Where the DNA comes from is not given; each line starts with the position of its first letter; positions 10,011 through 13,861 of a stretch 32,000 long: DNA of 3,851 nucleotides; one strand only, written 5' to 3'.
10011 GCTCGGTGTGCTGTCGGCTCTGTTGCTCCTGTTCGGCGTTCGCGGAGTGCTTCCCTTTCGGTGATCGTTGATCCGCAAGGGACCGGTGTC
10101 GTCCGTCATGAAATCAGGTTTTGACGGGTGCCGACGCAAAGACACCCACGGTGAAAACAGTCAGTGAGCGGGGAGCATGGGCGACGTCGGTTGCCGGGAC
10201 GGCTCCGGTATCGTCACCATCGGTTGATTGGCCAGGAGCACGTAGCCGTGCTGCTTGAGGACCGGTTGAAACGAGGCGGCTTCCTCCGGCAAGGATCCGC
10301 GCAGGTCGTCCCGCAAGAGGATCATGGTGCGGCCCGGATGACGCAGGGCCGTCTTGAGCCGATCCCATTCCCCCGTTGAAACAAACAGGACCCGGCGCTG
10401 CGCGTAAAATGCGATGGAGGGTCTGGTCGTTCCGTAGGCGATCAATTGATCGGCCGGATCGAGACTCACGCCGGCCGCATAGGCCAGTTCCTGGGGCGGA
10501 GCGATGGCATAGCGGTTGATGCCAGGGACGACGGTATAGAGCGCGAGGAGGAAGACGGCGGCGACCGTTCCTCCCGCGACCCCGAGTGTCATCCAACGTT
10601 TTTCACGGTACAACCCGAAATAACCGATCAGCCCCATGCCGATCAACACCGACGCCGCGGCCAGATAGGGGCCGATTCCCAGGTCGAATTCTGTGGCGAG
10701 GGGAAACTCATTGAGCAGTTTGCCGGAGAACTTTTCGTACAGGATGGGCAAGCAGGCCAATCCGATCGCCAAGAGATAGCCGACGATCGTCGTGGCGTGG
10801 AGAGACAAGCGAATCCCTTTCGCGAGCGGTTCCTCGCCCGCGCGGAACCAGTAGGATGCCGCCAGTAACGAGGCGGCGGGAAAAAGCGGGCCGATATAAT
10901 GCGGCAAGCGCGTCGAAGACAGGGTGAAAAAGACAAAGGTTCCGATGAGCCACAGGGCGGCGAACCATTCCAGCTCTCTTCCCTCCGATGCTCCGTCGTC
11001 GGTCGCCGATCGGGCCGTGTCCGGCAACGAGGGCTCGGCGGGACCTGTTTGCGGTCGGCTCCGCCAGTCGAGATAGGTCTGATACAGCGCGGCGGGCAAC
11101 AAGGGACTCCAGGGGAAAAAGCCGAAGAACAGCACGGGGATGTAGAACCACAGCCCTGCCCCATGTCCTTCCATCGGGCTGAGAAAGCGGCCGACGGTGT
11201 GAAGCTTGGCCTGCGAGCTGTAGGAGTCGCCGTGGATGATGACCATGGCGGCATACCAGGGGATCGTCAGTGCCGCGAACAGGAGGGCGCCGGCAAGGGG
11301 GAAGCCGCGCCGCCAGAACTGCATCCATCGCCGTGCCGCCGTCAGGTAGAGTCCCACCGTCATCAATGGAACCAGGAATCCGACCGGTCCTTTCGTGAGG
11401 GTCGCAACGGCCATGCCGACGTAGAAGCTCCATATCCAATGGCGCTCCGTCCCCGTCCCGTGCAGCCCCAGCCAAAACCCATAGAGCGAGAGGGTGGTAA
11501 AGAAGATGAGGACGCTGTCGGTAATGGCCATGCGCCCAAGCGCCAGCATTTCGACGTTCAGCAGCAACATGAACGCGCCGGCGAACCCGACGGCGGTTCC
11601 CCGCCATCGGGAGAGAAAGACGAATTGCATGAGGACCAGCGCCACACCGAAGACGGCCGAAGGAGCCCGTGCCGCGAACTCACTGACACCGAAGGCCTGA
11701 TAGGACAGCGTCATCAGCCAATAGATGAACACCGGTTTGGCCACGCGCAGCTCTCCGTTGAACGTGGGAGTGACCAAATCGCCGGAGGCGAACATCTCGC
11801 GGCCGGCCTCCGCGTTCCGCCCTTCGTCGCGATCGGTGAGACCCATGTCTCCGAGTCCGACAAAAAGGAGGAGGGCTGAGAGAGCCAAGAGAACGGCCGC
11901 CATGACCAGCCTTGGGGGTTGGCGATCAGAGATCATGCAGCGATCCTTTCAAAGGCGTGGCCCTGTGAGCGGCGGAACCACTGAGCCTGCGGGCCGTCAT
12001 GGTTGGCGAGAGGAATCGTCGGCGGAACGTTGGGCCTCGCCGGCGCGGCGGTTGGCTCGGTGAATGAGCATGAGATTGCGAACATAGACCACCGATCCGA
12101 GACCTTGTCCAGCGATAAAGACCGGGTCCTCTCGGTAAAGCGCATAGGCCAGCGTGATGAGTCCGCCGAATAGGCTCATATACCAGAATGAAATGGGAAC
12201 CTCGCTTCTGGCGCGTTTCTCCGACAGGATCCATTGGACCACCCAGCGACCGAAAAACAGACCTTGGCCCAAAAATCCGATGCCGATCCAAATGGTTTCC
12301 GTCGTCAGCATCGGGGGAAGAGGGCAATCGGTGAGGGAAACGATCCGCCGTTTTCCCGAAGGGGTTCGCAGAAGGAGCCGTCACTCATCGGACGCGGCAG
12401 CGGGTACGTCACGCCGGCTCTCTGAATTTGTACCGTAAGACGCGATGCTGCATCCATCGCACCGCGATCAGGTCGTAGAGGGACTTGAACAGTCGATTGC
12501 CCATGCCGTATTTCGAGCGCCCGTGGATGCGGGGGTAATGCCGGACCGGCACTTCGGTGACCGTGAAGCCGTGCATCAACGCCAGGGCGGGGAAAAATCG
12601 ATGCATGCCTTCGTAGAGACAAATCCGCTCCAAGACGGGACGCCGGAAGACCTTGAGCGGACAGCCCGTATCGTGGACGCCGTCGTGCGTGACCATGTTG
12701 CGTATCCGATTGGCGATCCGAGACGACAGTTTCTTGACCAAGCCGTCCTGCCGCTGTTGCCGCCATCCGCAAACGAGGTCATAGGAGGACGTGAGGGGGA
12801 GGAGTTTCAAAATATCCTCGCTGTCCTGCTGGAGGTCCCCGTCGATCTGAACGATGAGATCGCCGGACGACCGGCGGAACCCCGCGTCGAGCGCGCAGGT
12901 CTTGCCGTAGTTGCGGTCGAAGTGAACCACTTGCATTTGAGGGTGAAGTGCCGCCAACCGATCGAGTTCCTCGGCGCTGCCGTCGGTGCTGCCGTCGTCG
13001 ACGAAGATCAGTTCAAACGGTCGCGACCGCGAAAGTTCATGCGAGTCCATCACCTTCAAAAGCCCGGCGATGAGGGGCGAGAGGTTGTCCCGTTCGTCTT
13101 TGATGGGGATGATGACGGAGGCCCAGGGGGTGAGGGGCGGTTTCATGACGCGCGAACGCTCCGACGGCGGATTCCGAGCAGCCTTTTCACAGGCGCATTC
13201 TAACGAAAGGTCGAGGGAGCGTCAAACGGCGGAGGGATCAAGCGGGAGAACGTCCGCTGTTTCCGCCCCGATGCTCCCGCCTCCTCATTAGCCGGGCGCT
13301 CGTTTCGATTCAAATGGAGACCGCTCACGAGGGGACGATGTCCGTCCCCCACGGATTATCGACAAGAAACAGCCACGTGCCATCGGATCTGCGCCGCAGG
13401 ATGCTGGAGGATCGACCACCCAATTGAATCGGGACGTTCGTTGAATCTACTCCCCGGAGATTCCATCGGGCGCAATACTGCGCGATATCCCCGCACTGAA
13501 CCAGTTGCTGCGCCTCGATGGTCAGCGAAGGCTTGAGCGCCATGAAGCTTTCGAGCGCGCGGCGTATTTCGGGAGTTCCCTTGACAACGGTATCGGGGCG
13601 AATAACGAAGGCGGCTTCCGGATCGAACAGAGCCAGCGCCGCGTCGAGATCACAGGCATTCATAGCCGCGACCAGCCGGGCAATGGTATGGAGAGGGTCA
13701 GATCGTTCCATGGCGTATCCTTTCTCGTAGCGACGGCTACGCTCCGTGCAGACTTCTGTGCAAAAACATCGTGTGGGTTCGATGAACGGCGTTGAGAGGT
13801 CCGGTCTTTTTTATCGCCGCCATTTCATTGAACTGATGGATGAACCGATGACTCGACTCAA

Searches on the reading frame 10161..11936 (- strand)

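Call 4: search_protein_families(library=pfam, proteins=[window:10161-11936:-])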
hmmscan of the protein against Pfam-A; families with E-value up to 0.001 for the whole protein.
window:10161-11936:- (591 aa): 2 families
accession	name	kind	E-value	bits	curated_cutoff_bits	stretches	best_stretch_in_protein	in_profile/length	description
PF02366.24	PMT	-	3.2e-19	69.9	22.7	1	42-231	36-234/245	Dolichyl-phosphate-mannose-protein mannosyltransferase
PF13231.12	PMT_2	-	1.1e-11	45.7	26.1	1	67-227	2-157/160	Dolichyl-phosphate-mannose-protein mannosyltransferase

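Call 5: search_protein_families(library=ncbifam, proteins=[window:10161-11936:-])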
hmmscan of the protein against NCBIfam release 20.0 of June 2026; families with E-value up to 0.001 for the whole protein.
window:10161-11936:- (591 aa): 2 families
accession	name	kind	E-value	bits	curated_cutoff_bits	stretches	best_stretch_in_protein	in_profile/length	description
NF009784.2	PRK13279.1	equivalog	9.6e-42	143.3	567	2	13-295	7-290/539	lipid IV(A) 4-amino-4-deoxy-L-arabinosyltransferase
TIGR03663.1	TIGR03663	subfamily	6.7e-07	28.7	126.25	1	70-199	54-180/435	flippase activity-associated protein Agl23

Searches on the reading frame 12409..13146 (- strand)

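Call 39: search_protein_families(library=pfam, proteins=[window:12409-13146:-], max_evalue=0.00001)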
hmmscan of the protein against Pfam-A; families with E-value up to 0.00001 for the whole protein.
window:12409-13146:- (245 aa): 2 families
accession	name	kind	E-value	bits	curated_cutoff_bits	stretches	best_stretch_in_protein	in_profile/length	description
PF00535.33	Glycos_transf_2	-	3.8e-26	92.4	23.3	1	10-175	1-167/168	Glycosyl transferase family 2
PF10111.15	Glyco_tranf_2_2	-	9.9e-08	32.2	27.3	1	10-121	1-108/276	Glycosyltransferase like family 2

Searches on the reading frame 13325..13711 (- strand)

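Call 39: search_protein_families(library=pfam, proteins=[window:13325-13711:-], max_evalue=0.00001)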
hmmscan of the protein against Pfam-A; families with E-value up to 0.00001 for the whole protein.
window:13325-13711:- (128 aa): 2 families
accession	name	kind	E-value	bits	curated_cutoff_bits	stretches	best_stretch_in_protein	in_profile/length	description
PF12680.13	SnoaL_2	-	2e-11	44.9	27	1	11-112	2-98/102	SnoaL-like domain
PF14534.12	DUF4440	-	6e-10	40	25.2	1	10-114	5-106/107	Domain of unknown function (DUF4440)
